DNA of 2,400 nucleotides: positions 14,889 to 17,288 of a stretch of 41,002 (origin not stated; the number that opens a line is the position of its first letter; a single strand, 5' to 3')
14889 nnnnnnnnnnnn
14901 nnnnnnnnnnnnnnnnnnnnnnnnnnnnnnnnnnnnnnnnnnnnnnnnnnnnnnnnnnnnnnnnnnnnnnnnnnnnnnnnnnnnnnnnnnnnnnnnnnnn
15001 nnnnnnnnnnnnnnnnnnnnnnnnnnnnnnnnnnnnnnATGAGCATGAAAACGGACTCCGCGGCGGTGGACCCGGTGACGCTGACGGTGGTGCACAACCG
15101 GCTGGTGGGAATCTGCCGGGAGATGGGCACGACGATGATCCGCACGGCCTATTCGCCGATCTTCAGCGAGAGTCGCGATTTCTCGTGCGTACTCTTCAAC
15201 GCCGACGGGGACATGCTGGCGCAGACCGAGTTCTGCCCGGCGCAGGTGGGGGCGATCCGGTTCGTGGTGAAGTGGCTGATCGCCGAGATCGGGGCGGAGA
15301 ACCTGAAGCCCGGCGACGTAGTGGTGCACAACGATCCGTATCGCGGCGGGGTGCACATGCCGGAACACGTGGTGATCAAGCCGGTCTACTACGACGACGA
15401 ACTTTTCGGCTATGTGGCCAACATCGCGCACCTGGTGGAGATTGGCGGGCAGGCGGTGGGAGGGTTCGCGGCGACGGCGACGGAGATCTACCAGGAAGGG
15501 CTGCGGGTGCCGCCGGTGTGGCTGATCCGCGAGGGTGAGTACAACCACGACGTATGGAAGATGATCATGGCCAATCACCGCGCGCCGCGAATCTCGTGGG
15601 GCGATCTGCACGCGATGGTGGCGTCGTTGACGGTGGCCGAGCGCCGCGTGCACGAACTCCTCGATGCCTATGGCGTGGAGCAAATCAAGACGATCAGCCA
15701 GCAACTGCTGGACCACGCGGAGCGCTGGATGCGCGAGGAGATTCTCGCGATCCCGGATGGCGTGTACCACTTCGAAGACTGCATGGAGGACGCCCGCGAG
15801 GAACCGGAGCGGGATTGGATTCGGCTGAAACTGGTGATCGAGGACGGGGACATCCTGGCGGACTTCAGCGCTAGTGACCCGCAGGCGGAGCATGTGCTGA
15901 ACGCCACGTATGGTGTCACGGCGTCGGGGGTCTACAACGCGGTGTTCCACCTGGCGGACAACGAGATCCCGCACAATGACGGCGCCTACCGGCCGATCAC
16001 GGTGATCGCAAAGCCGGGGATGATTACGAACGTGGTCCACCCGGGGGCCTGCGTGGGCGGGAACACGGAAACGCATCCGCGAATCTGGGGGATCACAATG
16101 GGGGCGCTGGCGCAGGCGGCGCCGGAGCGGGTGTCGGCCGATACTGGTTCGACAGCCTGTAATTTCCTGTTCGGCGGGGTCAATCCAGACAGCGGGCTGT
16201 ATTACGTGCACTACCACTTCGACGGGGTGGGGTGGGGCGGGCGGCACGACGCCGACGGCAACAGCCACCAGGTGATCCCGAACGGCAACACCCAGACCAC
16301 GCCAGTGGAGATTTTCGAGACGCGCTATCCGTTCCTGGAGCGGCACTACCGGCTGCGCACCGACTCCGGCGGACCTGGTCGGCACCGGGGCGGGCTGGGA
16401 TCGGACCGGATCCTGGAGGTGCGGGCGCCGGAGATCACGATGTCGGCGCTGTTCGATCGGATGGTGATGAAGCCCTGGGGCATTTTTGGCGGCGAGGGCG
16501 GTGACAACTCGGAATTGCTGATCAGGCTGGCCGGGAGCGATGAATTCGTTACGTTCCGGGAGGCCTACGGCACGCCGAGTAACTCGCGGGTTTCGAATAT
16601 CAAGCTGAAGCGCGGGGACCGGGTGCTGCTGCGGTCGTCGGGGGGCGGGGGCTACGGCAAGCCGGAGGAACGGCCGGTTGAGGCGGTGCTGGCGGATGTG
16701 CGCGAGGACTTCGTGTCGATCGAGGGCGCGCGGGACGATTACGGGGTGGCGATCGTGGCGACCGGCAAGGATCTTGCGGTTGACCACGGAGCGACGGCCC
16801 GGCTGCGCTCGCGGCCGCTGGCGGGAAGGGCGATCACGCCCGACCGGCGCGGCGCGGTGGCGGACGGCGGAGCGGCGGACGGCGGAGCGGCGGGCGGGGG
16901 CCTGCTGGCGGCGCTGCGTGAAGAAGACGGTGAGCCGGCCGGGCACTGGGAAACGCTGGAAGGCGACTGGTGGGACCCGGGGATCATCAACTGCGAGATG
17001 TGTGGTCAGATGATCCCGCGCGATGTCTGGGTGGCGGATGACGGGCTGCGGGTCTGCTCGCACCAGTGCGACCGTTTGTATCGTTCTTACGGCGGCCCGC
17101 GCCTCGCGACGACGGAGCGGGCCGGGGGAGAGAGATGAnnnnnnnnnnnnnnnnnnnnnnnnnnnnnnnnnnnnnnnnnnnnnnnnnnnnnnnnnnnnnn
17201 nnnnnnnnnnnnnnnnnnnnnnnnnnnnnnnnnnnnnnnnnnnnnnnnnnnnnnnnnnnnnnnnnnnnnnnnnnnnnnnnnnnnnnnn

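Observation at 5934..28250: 19-gene, ~22 kb co-directional supra-operon combining a peptide-type ABC importer, hydantoinase/oxoprolinase subunits, five xylose-isomerase-like TIM barrels and acid-sugar enzymes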

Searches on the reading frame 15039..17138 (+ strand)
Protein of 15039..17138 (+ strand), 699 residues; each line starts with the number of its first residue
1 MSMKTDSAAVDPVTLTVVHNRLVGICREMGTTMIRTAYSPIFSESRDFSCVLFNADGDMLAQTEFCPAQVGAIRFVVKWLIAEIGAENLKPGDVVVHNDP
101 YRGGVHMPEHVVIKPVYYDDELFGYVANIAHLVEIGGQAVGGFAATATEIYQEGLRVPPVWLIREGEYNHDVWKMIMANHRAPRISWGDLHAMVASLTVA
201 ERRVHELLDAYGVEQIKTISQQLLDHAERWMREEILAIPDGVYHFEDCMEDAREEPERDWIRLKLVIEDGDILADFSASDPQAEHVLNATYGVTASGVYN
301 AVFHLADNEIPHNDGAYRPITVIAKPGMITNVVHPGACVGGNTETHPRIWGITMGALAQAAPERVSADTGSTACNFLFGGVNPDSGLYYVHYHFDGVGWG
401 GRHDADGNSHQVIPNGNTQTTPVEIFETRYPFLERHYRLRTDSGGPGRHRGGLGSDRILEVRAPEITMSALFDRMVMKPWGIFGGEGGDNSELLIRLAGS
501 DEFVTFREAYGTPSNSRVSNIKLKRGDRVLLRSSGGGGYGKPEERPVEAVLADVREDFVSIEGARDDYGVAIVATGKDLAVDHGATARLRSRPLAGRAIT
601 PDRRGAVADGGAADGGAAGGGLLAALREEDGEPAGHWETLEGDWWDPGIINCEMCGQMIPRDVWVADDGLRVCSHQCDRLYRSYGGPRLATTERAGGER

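Call 4: search_protein_families(library=pfam, proteins=[window:15039-17138:+], max_evalue=0.001)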
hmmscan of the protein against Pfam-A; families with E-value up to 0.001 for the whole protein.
window:15039-17138:+ (699 aa): 1 family
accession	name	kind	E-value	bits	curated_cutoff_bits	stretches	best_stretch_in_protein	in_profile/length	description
PF02538.19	Hydantoinase_B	-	1.8e-173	578.2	26.8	1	11-542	1-519/519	Hydantoinase B/oxoprolinase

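Call 7: search_protein_families(library=ncbifam, proteins=[window:15039-17138:+], max_evalue=0.00001)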
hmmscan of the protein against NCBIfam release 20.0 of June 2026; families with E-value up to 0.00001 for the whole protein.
window:15039-17138:+ (699 aa): 2 families
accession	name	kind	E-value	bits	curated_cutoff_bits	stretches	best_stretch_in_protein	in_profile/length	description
NF050157.1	CapLactmsBetCapB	equivalog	9.4e-101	337.8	1000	1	10-588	1-573/577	caprolactamase subunit beta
NF042976.1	AcphenoCarb_ApcD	equivalog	9.9e-33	113.3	1500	1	9-485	28-515/685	acetophenone carboxylase subunit delta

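Call 9: find_encoding_contigs(protein=window:15039-17138:+, flank=10000, max_places=6)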
Protein window:15039-17138:+ (699 aa): 6 contigs read that carry it; 6 places shown.
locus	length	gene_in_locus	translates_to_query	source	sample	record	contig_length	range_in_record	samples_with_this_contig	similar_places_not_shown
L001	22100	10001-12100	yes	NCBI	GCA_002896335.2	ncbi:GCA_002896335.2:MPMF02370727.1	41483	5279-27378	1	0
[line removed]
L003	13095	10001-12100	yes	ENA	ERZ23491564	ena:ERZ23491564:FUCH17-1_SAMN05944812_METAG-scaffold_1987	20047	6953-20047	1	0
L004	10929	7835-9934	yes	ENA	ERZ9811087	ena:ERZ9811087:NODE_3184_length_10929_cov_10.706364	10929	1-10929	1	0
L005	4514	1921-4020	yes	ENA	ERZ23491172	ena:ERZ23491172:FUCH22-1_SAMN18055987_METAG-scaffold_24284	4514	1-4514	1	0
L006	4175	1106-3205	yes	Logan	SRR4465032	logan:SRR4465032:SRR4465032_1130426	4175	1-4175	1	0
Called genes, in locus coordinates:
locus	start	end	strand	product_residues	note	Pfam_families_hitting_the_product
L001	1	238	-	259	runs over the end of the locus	PF09339:HTH_IclR, PF12802:MarR_2 (faint), PF01614:IclR_C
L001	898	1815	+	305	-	PF12911:OppC_N, PF00528:BPD_transp_1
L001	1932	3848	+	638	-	PF00496:SBP_bac_5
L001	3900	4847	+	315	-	PF19300:BPD_transp_1_N, PF00528:BPD_transp_1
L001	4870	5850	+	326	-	PF01261:AP_endonuc_2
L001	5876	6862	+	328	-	PF01261:AP_endonuc_2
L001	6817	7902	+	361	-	PF00389:2-Hacid_dh, PF02826:2-Hacid_dh_C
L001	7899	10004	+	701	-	PF05378:Hydant_A_N, PF01968:Hydantoinase_A, PF19278:Hydant_A_C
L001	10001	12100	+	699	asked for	PF02538:Hydantoinase_B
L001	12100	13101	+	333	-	PF00005:ABC_tran, PF08352:oligo_HPY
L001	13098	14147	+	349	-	PF00005:ABC_tran, PF08352:oligo_HPY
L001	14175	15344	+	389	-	PF02746:MR_MLE_N, PF13378:MR_MLE_C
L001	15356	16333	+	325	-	PF01261:AP_endonuc_2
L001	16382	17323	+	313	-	PF01261:AP_endonuc_2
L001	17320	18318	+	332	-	PF01261:AP_endonuc_2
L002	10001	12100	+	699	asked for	PF02538:Hydantoinase_B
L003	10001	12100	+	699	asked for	PF02538:Hydantoinase_B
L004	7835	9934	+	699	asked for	PF02538:Hydantoinase_B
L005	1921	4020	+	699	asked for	PF02538:Hydantoinase_B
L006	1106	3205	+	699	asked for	PF02538:Hydantoinase_B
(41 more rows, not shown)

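Call 12: find_homologous_proteins(query=window:15039-17138:+, max_evalue=1e-30)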
Query window:15039-17138:+ (699 aa): 4196 proteins with E <= 1e-30 among 8000 candidates; the best 120 are listed.
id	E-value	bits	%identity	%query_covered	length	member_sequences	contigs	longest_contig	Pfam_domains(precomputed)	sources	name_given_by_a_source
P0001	0.0e+0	1394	100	86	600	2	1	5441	PF02538.20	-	-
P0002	0.0e+0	1369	83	100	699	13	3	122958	PF02538.20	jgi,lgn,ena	-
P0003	0.0e+0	1304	82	98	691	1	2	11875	PF02538.20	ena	-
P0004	0.0e+0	1291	79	99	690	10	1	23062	PF02538.20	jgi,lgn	jgi:N-methylhydantoinase B/oxoprolinase/acetone carboxylase alpha subunit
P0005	0.0e+0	1147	70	100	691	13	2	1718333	PF02538.20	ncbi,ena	-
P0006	0.0e+0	1126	71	98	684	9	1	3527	PF02538.20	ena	-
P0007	0.0e+0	1115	72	97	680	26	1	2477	PF02538.20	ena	-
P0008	0.0e+0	1112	72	98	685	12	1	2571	PF02538.20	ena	-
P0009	0.0e+0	1104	70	98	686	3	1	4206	PF02538.20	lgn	-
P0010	0.0e+0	1101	69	98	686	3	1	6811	PF02538.20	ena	-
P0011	0.0e+0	1096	70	97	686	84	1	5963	PF02538.20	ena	-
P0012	0.0e+0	1092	70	98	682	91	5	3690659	PF02538.20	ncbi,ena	-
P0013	0.0e+0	1088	68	98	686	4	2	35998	PF02538.20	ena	-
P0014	0.0e+0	1088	69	98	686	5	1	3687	PF02538.20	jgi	-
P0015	0.0e+0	1087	69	98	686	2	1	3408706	PF02538.20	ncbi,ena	-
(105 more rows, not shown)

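Call 13: find_encoding_contigs(protein=P0005, flank=10000, max_places=2)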
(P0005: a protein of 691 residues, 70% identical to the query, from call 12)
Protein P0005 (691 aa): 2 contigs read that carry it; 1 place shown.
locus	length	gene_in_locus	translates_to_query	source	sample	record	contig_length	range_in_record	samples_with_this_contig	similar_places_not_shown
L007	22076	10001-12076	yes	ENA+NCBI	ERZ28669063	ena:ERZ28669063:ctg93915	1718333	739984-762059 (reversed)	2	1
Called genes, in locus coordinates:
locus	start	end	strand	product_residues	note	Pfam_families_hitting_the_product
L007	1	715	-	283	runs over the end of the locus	PF01261:AP_endonuc_2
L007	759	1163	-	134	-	-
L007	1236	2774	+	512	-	PF01266:DAO (weak), PF01593:Amino_oxidase, PF13450:NAD_binding_8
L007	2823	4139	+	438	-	PF00202:Aminotran_3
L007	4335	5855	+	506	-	-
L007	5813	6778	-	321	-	PF01522:Polysacc_deac_1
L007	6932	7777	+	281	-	PF02633:Creatininase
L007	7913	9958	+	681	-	PF05378:Hydant_A_N, PF01968:Hydantoinase_A, PF19278:Hydant_A_C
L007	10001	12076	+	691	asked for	PF02538:Hydantoinase_B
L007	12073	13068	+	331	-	PF00005:ABC_tran, PF13304:AAA_21, PF08352:oligo_HPY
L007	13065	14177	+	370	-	PF00005:ABC_tran, PF08352:oligo_HPY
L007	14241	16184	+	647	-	-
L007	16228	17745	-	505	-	PF08486:SpoIID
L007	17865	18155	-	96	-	PF02416:TatA_B_E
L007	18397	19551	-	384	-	PF00768:Peptidase_S11, PF13354:Beta-lactamase2 (weak)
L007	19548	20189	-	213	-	PF00156:Pribosyltran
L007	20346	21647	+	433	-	PF02885:Glycos_trans_3N, PF00591:Glycos_transf_3, PF07831:PYNP_C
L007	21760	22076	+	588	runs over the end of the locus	PF00664:ABC_membrane, PF00005:ABC_tran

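Call 14: find_encoding_contigs(protein=P0012, flank=10000, max_places=2)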
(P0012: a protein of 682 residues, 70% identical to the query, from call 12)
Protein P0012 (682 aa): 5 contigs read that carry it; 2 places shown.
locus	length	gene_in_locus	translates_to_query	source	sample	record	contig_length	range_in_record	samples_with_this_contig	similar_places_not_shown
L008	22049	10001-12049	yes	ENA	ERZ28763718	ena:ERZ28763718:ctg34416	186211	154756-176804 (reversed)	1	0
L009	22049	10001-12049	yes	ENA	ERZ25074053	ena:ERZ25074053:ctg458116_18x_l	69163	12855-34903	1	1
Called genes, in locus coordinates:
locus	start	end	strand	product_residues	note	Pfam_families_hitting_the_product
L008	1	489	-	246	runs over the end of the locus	PF13483:Lactamase_B_3, PF12706:Lactamase_B_2, PF00753:Lactamase_B (faint)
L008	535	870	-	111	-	PF02136:NTF2 (weak), PF14534:DUF4440 (weak), PF12680:SnoaL_2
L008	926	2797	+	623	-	PF02538:Hydantoinase_B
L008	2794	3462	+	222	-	PF03737:RraA-like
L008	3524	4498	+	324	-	PF00389:2-Hacid_dh, PF02826:2-Hacid_dh_C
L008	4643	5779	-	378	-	PF01408:GFO_IDH_MocA, PF22725:GFO_IDH_MocA_C3, PF02894:GFO_IDH_MocA_C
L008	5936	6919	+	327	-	PF01261:AP_endonuc_2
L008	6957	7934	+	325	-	PF00389:2-Hacid_dh, PF02826:2-Hacid_dh_C, PF22660:RS_preATP-grasp-like (faint)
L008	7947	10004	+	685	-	PF05378:Hydant_A_N, PF01968:Hydantoinase_A, PF19278:Hydant_A_C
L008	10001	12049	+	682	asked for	PF02538:Hydantoinase_B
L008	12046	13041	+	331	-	PF00005:ABC_tran, PF13304:AAA_21 (weak), PF08352:oligo_HPY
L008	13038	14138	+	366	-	PF00005:ABC_tran, PF08352:oligo_HPY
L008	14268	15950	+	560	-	PF07690:MFS_1, PF00083:Sugar_tr (weak)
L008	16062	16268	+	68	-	-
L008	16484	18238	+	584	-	PF09594:GT87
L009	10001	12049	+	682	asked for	PF02538:Hydantoinase_B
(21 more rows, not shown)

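Call 16: find_related_loci(query=window:15039-17138:+, collection=genome_contigs, flank=10000)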
Query window:15039-17138:+ (699 aa) in genome_contigs; peptide patterns used: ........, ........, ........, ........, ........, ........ (x = any residue, [..] = any of these).
64 stretches matched a pattern; 59 encode a relative of the query (tblastn E <= 1e-3); 56 distinct loci.
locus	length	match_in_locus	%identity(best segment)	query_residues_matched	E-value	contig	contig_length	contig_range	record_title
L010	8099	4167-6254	83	1-697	0e+0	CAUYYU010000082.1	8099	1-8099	MAG: Chloroflexota bacterium isolate CB27_AW.76 genome assembly, contig: Ga0310120_10006203, whole genome shotgun sequen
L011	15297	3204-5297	82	1-699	0e+0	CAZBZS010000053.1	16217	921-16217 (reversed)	MAG TPA_asm: uncultured Chloroflexota bacterium isolate SRP092902_co1_109 genome assembly, contig: NODE_5457_length_1621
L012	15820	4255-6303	78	1-693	0e+0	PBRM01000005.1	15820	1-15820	MAG: Gemmatimonadetes bacterium isolate NP952 MHASMcontig_635714, whole genome shotgun sequence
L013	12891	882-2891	72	8-693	0e+0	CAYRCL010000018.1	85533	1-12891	MAG TPA_asm: uncultured Chloroflexota bacterium isolate SRP092796_co4_648 genome assembly, contig: k141_5665473, whole g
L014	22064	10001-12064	69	1-696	0e+0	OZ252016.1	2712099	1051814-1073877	MAG: Chloroflexota bacterium isolate c55ced2e-1ba6-4635-9983-d2261847e0b0 genome assembly, chromosome: 1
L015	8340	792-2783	72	9-688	0e+0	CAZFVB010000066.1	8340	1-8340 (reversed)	MAG TPA_asm: uncultured Chloroflexota bacterium isolate SRP092796_co3_298 genome assembly, contig: NODE_20023_length_834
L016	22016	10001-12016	71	2-688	0e+0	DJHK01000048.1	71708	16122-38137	MAG TPA_asm: Chloroflexi bacterium UBA6622 UBA6622_contig_10782, whole genome shotgun sequence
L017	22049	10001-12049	70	2-695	0e+0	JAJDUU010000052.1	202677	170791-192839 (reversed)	MAG: Chloroflexota bacterium isolate jk18x1bzbins.9 k141_836102, whole genome shotgun sequence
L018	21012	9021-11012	70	9-688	0e+0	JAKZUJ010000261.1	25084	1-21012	MAG: Chloroflexota bacterium isolate Langseth_MAG_00082 Langseth_MAG_00082_000000000261, whole genome shotgun sequence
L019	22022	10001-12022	70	1-690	0e+0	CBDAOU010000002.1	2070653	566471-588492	MAG: Chloroflexota bacterium isolate 1ab9ed6c-b116-4708-afc9-c8c3060f4704 genome assembly, contig: contig_2, whole genom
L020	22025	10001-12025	70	2-690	0e+0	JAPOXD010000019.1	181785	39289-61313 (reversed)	MAG: Chloroflexota bacterium isolate COS3_bin_17 NODE_34_length_181785_cov_42.9952, whole genome shotgun sequence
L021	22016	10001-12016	70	1-688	0e+0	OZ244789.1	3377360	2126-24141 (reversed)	MAG: Chloroflexota bacterium isolate ab4077b5-c520-4789-84b5-e4883557eec7 genome assembly, chromosome: 1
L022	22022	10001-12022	70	1-690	0e+0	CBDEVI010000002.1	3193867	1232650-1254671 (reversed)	MAG: Chloroflexota bacterium isolate f820a594-4fe9-4b7b-8cc4-7fafcfd9b253 genome assembly, contig: contig_2, whole genom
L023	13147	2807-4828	70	1-690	0e+0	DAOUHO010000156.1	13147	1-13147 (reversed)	MAG TPA_asm: Chloroflexota bacterium isolate S16_103 k189_254135, whole genome shotgun sequence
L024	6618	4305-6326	70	1-690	0e+0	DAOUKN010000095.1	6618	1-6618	MAG TPA_asm: Chloroflexota bacterium isolate S7_331 k113_219529, whole genome shotgun sequence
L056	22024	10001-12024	97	1-686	0e+0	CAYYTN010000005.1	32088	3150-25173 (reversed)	MAG TPA_asm: uncultured Chloroflexota bacterium isolate SRP200020_co5_47 genome assembly, contig: NODE_2083_length_32088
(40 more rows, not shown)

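Call 21: search_solved_structures(query=window:15039-17138:+, max_evalue=0.001)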
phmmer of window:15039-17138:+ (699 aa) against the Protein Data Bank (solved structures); distinct sequences matched with E-value up to 0.001: 5.
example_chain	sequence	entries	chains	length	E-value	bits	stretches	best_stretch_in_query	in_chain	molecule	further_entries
7hk5_A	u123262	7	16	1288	3.1e-81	276.9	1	9-592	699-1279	N-methylhydantoinase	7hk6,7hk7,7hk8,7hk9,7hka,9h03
6yra_B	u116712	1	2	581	7e-80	272.5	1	9-583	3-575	Hydantoinase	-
5l9w_A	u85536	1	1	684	3.1e-31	111.6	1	8-486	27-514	Acetophenone carboxylase delta subunit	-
5m45_A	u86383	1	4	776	6.9e-19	70.8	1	12-486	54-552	Acetone carboxylase alpha subunit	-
5svb_A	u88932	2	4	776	1.8e-18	69.4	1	12-486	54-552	Acetone carboxylase alpha subunit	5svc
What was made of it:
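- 12937..17138 (+): g7 HyuA (12937-15042) and g8 HyuB (15039-17138), a hydantoinase/oxoprolinase-type ATP-dependent cyclic-amide hydrolase pair; HyuB carries a C-terminal Cys4 zinc-ribbon tail. PDB matches are N-methylhydantoinase at 277 bits and hydantoinase 6yra_B (which I take to be caprolactamase) at 272 bits, against 70-112 bits for the carboxylases (call 21).
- On Acetone/acetophenone carboxylases: PDB scores are 70-112 bits to carboxylases against 272-277 bits to hydrolases (call 21).
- Closest known: ATP-dependent lactam/hydantoin hydrolases: caprolactamase CapAB. Same: These are the best matches in NCBIfam and in the PDB (calls 7, 21).
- It scores 272-277 bits against N-methylhydantoinase and the hydantoinase 6yra_B (which I take to be caprolactamase), and 70-112 bits against the carboxylases (call 21). 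The closest solved relatives are an N-methylhydantoinase and the hydantoinase 6yra_B, which I take to be caprolactamase (call 21). Similarity to the solved enzymes is modest (about 275 bits) and falls below the NCBIfam cut-offs (calls 7, 21).
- Tried and rejected: I rejected a carboxylase reading of HyuAB on similarity grounds (call 21).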

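Call 27: find_encoding_contigs(protein=P0015, flank=10000, max_places=1)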
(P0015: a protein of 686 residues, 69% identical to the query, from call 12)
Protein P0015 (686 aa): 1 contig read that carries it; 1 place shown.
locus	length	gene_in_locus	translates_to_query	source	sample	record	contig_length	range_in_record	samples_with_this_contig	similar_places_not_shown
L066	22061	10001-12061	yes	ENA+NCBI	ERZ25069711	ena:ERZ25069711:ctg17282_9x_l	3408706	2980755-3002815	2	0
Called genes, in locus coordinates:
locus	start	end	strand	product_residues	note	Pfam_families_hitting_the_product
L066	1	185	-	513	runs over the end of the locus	PF11028:TMEM260_N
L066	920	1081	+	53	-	-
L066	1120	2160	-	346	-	PF22847:Glyco_hydro_43_rel (faint), PF00251:Glyco_hydro_32N, PF04616:Glyco_hydro_43 (faint), PF04041:Glyco_hydro_130 (faint)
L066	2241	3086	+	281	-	PF02633:Creatininase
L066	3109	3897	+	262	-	PF00657:Lipase_GDSL, PF13472:Lipase_GDSL_2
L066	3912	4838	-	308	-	PF01522:Polysacc_deac_1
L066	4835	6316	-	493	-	-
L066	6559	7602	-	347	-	PF01408:GFO_IDH_MocA, PF22725:GFO_IDH_MocA_C3, PF02894:GFO_IDH_MocA_C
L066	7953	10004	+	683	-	PF05378:Hydant_A_N, PF01968:Hydantoinase_A, PF19278:Hydant_A_C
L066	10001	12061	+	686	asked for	PF02538:Hydantoinase_B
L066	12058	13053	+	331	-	PF00005:ABC_tran, PF13304:AAA_21 (weak), PF08352:oligo_HPY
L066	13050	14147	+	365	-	PF00005:ABC_tran, PF08352:oligo_HPY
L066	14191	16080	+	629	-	PF02012:BNR (faint), PF14870:PSII_BNR (faint), PF15902:Sortilin-Vps10 (faint)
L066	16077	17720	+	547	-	-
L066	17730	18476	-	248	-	PF05721:PhyH (weak)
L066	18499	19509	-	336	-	PF01261:AP_endonuc_2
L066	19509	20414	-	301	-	PF01261:AP_endonuc_2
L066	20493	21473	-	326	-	PF19300:BPD_transp_1_N (faint), PF00528:BPD_transp_1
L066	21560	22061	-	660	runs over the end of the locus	-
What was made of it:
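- A creatininase-family gene lies near the cassette in types C and D (calls 13, 27).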

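Call 28: find_encoding_contigs(protein=P0002, flank=10000, max_places=2)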
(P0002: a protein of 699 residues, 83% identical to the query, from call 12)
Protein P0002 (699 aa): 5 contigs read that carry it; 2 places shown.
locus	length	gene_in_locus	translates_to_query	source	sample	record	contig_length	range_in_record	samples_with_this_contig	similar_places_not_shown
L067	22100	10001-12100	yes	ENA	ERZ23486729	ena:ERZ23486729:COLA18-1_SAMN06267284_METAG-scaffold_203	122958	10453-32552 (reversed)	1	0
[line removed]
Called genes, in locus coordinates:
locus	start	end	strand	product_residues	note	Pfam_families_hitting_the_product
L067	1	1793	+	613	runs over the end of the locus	-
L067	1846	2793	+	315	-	PF19300:BPD_transp_1_N, PF00528:BPD_transp_1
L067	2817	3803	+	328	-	PF01261:AP_endonuc_2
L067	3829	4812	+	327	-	PF01261:AP_endonuc_2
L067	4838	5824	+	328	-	PF01261:AP_endonuc_2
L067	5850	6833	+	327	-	PF01261:AP_endonuc_2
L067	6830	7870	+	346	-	PF00389:2-Hacid_dh, PF02826:2-Hacid_dh_C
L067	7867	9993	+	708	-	PF05378:Hydant_A_N, PF01968:Hydantoinase_A, PF19278:Hydant_A_C (weak)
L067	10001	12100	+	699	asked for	PF02538:Hydantoinase_B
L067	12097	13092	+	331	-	PF00005:ABC_tran, PF02463:SMC_N (weak), PF08352:oligo_HPY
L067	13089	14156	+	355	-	PF00005:ABC_tran, PF08352:oligo_HPY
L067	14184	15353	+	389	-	PF02746:MR_MLE_N, PF13378:MR_MLE_C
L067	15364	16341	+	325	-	PF01261:AP_endonuc_2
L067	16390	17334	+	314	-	PF01261:AP_endonuc_2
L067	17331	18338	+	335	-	PF01261:AP_endonuc_2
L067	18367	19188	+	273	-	PF03328:HpcH_HpaI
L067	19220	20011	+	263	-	PF11010:DUF2848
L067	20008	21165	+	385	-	PF02746:MR_MLE_N, PF13378:MR_MLE_C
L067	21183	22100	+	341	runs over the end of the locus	PF13685:Fe-ADH_2, PF00465:Fe-ADH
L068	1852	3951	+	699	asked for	PF02538:Hydantoinase_B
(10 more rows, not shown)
